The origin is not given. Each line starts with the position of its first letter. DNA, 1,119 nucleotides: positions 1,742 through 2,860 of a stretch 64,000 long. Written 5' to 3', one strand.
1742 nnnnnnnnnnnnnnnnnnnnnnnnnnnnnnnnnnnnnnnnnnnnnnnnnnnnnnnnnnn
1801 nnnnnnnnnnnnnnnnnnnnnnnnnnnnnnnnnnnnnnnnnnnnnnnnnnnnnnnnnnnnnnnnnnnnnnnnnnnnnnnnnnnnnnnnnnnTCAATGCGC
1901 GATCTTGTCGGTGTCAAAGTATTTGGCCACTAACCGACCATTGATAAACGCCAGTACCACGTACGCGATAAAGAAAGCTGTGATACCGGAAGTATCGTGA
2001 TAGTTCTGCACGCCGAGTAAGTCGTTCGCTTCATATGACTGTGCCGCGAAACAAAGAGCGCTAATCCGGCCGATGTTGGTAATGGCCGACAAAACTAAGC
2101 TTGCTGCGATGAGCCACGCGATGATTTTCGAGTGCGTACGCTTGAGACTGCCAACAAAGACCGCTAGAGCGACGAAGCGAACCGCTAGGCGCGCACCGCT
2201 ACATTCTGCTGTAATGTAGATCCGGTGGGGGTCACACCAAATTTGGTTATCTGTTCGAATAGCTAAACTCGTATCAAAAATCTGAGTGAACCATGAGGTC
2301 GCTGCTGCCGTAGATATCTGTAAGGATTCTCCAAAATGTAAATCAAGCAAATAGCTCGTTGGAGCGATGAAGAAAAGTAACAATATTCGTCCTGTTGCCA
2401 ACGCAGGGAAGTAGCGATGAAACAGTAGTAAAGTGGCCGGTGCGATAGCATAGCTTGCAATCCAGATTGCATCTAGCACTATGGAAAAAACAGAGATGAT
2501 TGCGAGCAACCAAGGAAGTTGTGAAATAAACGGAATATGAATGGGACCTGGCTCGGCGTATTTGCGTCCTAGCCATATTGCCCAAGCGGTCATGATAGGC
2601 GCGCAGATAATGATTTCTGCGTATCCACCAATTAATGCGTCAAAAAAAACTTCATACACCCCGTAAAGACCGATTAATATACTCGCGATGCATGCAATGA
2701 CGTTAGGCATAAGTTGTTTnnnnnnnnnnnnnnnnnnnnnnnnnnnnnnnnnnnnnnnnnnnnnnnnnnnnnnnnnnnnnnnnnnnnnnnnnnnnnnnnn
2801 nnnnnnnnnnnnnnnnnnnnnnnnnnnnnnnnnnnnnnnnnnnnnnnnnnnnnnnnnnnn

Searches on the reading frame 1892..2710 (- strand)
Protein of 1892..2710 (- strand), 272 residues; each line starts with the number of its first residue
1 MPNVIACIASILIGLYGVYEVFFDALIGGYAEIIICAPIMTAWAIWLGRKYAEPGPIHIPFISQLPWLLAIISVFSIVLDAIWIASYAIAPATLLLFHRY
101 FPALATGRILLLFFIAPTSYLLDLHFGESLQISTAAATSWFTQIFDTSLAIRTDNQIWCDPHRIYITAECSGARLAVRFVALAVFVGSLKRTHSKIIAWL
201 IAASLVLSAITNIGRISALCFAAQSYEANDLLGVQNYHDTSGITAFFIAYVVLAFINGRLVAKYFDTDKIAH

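Call 7: search_protein_families(library=pfam, proteins=[window:1892-2710:-], max_evalue=0.001)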
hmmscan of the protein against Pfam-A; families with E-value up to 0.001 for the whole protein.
window:1892-2710:- (272 aa): 1 family
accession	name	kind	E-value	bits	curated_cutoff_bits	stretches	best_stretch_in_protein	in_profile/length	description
PF09721.15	Exosortase_EpsH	-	4.3e-15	56.2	25.7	1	30-256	25-250/254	Transmembrane exosortase (Exosortase_EpsH)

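Call 9: search_protein_families(library=ncbifam, proteins=[window:1892-2710:-], max_evalue=0.1)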
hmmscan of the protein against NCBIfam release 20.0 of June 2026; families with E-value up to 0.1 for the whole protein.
window:1892-2710:- (272 aa): 13 families
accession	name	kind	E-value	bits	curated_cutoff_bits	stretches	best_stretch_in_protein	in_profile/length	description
TIGR02602.1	8TM_EpsH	subfamily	1.1e-10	41.5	105.55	1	37-259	16-239/241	exosortase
TIGR04178.1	exo_archaeo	signature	2.5e-09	37.3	23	1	165-260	2-94/97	exosortase/archaeosortase family protein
TIGR03109.2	exosort_XrtA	exception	4.6e-09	36.1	208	1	41-259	41-258/261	exosortase A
NF033464.1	cyanoexo_CrtC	exception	1.3e-07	31.5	225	1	128-224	146-241/278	cyanoexosortase C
TIGR04152.1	exosort_VPLPA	exception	6.5e-07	28.8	400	1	102-255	87-237/486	VPLPA-CTERM-specific exosortase XrtD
TIGR04124.1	archaeo_artE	exception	2.1e-06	27.9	95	1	110-258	9-148/153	archaeosortase family protein ArtE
NF033767.0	exosort_XrtS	exception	2.6e-06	27.5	145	1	160-237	57-134/155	exosortase S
NF033770.1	exosort_XrtT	exception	6.6e-06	24.9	250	1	84-255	89-262/472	exosortase T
NF038142.1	exosort_XrtW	exception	2.6e-05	22.8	425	1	95-257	103-262/494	exosortase W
TIGR04476.1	exosort_XrtN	exception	6.5e-05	22.2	200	1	67-253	55-240/406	exosortase N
TIGR04199.1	exosort_xrtJ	exception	6.7e-05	22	200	1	105-222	118-235/522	exosortase J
NF046081.1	exosort_XrtX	exception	0.00029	20.8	170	1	103-227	9-132/168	exosortase X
NF047630.1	SulOxRed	equivalog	0.07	12.1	400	0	15-64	109-154/308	sulfur oxygenase/reductase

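Call 44: find_homologous_proteins(query=window:1892-2710:-, max_evalue=0.000001)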
Query window:1892-2710:- (272 aa): 6 proteins with E <= 0.000001 among 2706 candidates.
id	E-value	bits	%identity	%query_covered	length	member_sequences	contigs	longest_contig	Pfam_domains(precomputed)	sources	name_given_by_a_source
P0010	1.1e-163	561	94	100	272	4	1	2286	PF09721.16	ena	-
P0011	1.6e-146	505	83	100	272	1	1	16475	PF09721.16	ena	-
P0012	2.2e-97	344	57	98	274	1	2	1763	PF09721.16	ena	-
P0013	3.3e-79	284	49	98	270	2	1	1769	PF09721.16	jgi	jgi:exosortase/archaeosortase family protein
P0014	5.8e-68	247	79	51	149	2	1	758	PF09721.16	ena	-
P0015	4.1e-54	202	41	96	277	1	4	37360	PF09721.16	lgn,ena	-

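Call 45: find_encoding_contigs(protein=P0015, flank=10000, max_places=4)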
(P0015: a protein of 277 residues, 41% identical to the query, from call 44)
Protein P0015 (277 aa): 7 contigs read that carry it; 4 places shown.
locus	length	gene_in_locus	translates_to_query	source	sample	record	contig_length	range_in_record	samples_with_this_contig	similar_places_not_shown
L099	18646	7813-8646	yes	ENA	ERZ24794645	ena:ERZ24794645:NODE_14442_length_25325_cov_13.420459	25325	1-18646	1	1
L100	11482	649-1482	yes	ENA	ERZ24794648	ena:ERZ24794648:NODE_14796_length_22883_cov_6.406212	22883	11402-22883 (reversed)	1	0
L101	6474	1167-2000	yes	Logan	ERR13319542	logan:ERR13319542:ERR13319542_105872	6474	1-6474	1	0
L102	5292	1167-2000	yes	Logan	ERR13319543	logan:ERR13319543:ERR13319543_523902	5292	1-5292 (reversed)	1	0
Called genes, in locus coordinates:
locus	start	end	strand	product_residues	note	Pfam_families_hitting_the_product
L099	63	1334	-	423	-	-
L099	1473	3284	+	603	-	PF02517:Rce1-like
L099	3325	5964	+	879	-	PF19077:Big_13 (faint), PF17957:Big_7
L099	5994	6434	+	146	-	-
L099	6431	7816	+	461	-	PF20154:LNT_N, PF00795:CN_hydrolase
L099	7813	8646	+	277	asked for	PF09721:Exosortase_EpsH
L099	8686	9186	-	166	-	-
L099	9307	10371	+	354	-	-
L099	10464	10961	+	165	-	PF12694:cpYpsA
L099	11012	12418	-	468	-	PF00152:tRNA-synt_2 (faint), PF13393:tRNA-synt_His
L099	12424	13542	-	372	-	PF01883:FeS_assembly_P, PF00142:Fer4_NifH (faint), PF10609:ParA, PF13614:AAA_31 (weak), PF01656:CbiA, PF02374:ArsA_ATPase (weak), PF09140:MipZ (weak)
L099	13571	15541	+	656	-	PF03485:Arg_tRNA_synt_N, PF00750:tRNA-synt_1d, PF05746:DALR_1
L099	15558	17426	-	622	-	PF04107:GCS2, PF00571:CBS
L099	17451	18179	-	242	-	PF05013:FGase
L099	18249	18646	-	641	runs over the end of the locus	-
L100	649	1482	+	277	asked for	PF09721:Exosortase_EpsH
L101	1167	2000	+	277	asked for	PF09721:Exosortase_EpsH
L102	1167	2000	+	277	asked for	PF09721:Exosortase_EpsH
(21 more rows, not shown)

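Call 46: find_encoding_contigs(protein=P0011, flank=10000, max_places=2)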
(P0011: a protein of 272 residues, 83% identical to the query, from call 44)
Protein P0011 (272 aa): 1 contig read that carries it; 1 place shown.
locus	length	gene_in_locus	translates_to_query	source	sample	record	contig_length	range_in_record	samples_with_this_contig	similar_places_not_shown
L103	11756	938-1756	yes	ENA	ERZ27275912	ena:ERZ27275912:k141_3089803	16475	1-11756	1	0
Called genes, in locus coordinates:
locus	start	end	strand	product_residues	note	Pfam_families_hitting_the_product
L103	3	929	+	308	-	?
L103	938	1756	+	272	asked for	PF09721:Exosortase_EpsH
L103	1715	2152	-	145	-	-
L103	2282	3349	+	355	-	-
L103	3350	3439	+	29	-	-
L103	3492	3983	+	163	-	PF12694:cpYpsA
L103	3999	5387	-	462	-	PF00152:tRNA-synt_2 (faint), PF13393:tRNA-synt_His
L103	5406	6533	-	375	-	PF01883:FeS_assembly_P, PF02374:ArsA_ATPase (faint), PF09140:MipZ (weak), PF10609:ParA, PF13614:AAA_31 (weak), PF01656:CbiA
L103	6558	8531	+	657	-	PF03485:Arg_tRNA_synt_N, PF00750:tRNA-synt_1d, PF05746:DALR_1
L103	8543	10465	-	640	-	-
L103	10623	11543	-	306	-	PF00072:Response_reg, PF00990:GGDEF, PF24898:GGDEF_GdpP (weak)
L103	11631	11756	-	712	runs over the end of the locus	PF00512:HisKA, PF02518:HATPase_c, PF00072:Response_reg, PF24896:Receiver_CRE1 (faint), PF00072:Response_reg, PF01627:Hpt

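Call 47: find_encoding_contigs(protein=P0015, flank=10000, max_places=10)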
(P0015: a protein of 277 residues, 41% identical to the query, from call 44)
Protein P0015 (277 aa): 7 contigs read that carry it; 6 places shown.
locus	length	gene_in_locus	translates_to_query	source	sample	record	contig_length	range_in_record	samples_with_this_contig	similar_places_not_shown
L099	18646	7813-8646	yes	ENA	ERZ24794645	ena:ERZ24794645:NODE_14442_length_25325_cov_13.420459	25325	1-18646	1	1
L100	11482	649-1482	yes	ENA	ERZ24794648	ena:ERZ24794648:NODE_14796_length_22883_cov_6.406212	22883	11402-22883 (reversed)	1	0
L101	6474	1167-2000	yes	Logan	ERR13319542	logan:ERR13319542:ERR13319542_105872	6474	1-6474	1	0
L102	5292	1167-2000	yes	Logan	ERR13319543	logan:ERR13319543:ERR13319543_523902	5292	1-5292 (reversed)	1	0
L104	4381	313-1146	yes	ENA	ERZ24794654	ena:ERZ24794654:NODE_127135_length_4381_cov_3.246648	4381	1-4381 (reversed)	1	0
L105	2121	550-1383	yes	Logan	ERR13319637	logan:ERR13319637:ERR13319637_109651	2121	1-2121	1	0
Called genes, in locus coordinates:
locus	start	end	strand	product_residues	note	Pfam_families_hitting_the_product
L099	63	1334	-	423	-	-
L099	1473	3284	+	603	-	PF02517:Rce1-like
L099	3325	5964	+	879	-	PF19077:Big_13 (faint), PF17957:Big_7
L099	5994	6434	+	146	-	-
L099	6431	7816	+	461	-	PF20154:LNT_N, PF00795:CN_hydrolase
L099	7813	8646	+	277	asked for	PF09721:Exosortase_EpsH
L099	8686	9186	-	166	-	-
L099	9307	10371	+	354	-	-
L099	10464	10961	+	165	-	PF12694:cpYpsA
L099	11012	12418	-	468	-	PF00152:tRNA-synt_2 (faint), PF13393:tRNA-synt_His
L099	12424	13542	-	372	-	PF01883:FeS_assembly_P, PF00142:Fer4_NifH (faint), PF10609:ParA, PF13614:AAA_31 (weak), PF01656:CbiA, PF02374:ArsA_ATPase (weak), PF09140:MipZ (weak)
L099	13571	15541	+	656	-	PF03485:Arg_tRNA_synt_N, PF00750:tRNA-synt_1d, PF05746:DALR_1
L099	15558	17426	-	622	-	PF04107:GCS2, PF00571:CBS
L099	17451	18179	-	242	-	PF05013:FGase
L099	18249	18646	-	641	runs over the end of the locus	-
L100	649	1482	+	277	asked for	PF09721:Exosortase_EpsH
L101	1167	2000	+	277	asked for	PF09721:Exosortase_EpsH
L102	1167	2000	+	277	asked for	PF09721:Exosortase_EpsH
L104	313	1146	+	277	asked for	PF09721:Exosortase_EpsH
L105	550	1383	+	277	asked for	PF09721:Exosortase_EpsH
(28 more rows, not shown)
